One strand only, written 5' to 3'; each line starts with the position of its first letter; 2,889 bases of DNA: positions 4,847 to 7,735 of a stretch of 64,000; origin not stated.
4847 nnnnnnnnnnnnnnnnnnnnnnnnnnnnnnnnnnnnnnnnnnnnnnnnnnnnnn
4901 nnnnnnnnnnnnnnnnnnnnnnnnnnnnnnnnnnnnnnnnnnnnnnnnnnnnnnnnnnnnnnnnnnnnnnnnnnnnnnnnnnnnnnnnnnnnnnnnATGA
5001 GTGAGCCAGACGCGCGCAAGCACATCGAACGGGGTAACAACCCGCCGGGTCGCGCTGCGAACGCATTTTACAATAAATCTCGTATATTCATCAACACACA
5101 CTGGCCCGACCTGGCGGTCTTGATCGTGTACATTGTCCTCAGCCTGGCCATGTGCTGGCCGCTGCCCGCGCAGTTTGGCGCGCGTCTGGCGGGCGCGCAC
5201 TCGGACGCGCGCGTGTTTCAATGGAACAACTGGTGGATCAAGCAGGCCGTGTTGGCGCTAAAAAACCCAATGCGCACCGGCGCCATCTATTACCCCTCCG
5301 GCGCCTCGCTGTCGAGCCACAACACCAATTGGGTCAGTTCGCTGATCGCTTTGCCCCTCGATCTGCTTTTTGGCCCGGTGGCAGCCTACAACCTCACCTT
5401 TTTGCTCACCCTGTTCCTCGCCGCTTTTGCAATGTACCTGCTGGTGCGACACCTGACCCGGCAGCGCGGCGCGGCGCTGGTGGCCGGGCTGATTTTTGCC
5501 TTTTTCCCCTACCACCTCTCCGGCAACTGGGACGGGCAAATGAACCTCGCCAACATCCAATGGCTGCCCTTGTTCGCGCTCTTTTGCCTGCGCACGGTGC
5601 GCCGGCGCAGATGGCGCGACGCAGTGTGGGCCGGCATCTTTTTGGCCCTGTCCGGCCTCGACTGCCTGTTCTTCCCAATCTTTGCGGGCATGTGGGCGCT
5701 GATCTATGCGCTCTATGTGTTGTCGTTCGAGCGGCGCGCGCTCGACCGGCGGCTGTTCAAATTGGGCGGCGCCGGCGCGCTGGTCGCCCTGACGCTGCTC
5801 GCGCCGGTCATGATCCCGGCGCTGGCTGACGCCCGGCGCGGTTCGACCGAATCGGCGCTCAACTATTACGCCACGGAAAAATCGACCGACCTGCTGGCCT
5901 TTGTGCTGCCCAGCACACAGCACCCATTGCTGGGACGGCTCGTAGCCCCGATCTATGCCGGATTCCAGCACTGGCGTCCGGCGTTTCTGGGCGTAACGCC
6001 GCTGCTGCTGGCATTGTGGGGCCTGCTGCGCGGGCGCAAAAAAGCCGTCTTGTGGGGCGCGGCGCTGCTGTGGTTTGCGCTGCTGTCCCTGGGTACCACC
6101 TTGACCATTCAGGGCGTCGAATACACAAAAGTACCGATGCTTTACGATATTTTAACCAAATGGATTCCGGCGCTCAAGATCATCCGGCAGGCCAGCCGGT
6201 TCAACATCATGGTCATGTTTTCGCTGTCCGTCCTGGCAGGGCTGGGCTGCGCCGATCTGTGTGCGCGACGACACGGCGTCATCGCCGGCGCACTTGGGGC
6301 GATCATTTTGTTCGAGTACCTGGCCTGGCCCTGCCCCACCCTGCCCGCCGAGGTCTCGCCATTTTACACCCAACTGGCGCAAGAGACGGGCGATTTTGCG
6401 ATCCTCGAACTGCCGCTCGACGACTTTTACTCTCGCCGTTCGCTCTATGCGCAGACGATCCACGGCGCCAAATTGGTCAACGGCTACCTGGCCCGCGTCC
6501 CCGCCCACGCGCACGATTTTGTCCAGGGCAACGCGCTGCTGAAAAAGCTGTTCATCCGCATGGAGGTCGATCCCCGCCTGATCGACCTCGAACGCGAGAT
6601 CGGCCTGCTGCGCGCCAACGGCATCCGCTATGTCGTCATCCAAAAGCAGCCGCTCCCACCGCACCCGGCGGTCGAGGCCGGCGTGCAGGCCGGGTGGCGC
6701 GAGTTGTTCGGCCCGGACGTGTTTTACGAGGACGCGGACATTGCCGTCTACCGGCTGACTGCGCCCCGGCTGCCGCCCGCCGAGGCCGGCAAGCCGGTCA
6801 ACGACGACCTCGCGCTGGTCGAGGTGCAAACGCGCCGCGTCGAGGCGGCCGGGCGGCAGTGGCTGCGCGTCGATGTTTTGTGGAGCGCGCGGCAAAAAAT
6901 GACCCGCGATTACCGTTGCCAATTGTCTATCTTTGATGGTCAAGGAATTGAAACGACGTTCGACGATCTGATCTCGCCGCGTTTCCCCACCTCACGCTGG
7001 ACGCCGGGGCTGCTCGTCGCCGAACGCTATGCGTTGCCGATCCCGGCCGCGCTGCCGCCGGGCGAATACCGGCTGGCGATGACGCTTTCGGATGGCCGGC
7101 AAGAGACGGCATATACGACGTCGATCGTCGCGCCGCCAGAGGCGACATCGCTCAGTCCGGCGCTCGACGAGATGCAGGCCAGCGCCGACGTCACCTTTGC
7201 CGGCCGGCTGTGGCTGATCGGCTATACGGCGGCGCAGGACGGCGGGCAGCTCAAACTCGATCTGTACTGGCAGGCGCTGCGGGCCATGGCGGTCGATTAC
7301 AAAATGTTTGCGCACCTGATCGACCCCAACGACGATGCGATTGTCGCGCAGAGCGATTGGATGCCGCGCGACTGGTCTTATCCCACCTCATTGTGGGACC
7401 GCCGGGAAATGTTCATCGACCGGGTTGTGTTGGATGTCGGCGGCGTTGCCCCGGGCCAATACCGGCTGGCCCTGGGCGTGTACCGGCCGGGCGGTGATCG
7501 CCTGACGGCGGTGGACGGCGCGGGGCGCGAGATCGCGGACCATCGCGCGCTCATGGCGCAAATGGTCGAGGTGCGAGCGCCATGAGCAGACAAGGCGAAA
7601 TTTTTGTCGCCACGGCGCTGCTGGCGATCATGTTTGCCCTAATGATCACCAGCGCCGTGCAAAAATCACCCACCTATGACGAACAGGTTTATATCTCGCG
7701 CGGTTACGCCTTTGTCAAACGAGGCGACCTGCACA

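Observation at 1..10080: Tandem, translationally coupled array of GT39/GT-C membrane glycosyltransferase paralogs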

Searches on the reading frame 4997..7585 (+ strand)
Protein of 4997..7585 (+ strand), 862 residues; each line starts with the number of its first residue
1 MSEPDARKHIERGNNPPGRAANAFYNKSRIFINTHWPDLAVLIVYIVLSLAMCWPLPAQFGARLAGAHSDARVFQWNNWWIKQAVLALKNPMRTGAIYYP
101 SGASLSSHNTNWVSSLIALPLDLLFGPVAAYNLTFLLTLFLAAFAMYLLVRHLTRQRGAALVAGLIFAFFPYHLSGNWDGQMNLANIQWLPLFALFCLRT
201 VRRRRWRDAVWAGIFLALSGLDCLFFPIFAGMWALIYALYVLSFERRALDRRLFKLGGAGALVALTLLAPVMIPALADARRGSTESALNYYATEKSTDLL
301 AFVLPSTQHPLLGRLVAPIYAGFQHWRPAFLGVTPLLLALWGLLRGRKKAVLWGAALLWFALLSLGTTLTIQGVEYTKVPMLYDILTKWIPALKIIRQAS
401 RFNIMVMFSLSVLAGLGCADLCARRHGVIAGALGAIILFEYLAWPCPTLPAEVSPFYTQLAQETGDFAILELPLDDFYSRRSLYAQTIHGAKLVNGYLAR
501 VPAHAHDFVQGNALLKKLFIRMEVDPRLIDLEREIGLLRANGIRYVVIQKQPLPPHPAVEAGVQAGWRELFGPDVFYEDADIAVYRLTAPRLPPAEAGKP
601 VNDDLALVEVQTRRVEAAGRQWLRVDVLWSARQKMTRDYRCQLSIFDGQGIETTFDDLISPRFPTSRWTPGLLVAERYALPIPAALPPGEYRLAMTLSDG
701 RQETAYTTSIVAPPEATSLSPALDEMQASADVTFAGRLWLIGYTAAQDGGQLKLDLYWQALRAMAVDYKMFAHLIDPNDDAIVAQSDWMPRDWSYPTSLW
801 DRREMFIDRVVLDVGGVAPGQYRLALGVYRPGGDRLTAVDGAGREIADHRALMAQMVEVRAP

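Call 5: search_protein_families(library=pfam, proteins=[window:4997-7585:+], max_evalue=0.1)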
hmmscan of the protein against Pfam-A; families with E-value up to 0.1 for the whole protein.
window:4997-7585:+ (862 aa): 6 families
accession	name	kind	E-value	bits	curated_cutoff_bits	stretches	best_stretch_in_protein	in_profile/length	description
PF13231.12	PMT_2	-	3.6e-06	27.7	26.1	1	130-272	23-158/160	Dolichyl-phosphate-mannose-protein mannosyltransferase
PF09852.15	DUF2079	-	1e-05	25.3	28.2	1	104-331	41-252/459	Predicted membrane protein (DUF2079)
PF10131.15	PTPS_related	-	8.6e-05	21.6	26.4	1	120-264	14-159/621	6-pyruvoyl-tetrahydropterin synthase related domain; membrane protein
PF19510.5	DUF6044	-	0.005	15.8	27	1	121-240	86-203/564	Protein of unknown function (DUF6044)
PF21226.3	MalQ_N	-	0.037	14.8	24.1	1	665-713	47-91/91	MalQ N-terminal beta sandwich domain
PF24363.1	DUF7519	-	0.069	13.5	27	1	312-367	13-68/155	Family of unknown function (DUF7519)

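Call 7: search_protein_families(library=ncbifam, proteins=[window:4997-7585:+], max_evalue=0.1)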
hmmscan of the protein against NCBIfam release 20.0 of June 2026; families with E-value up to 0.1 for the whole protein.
window:4997-7585:+ (862 aa): 0 families
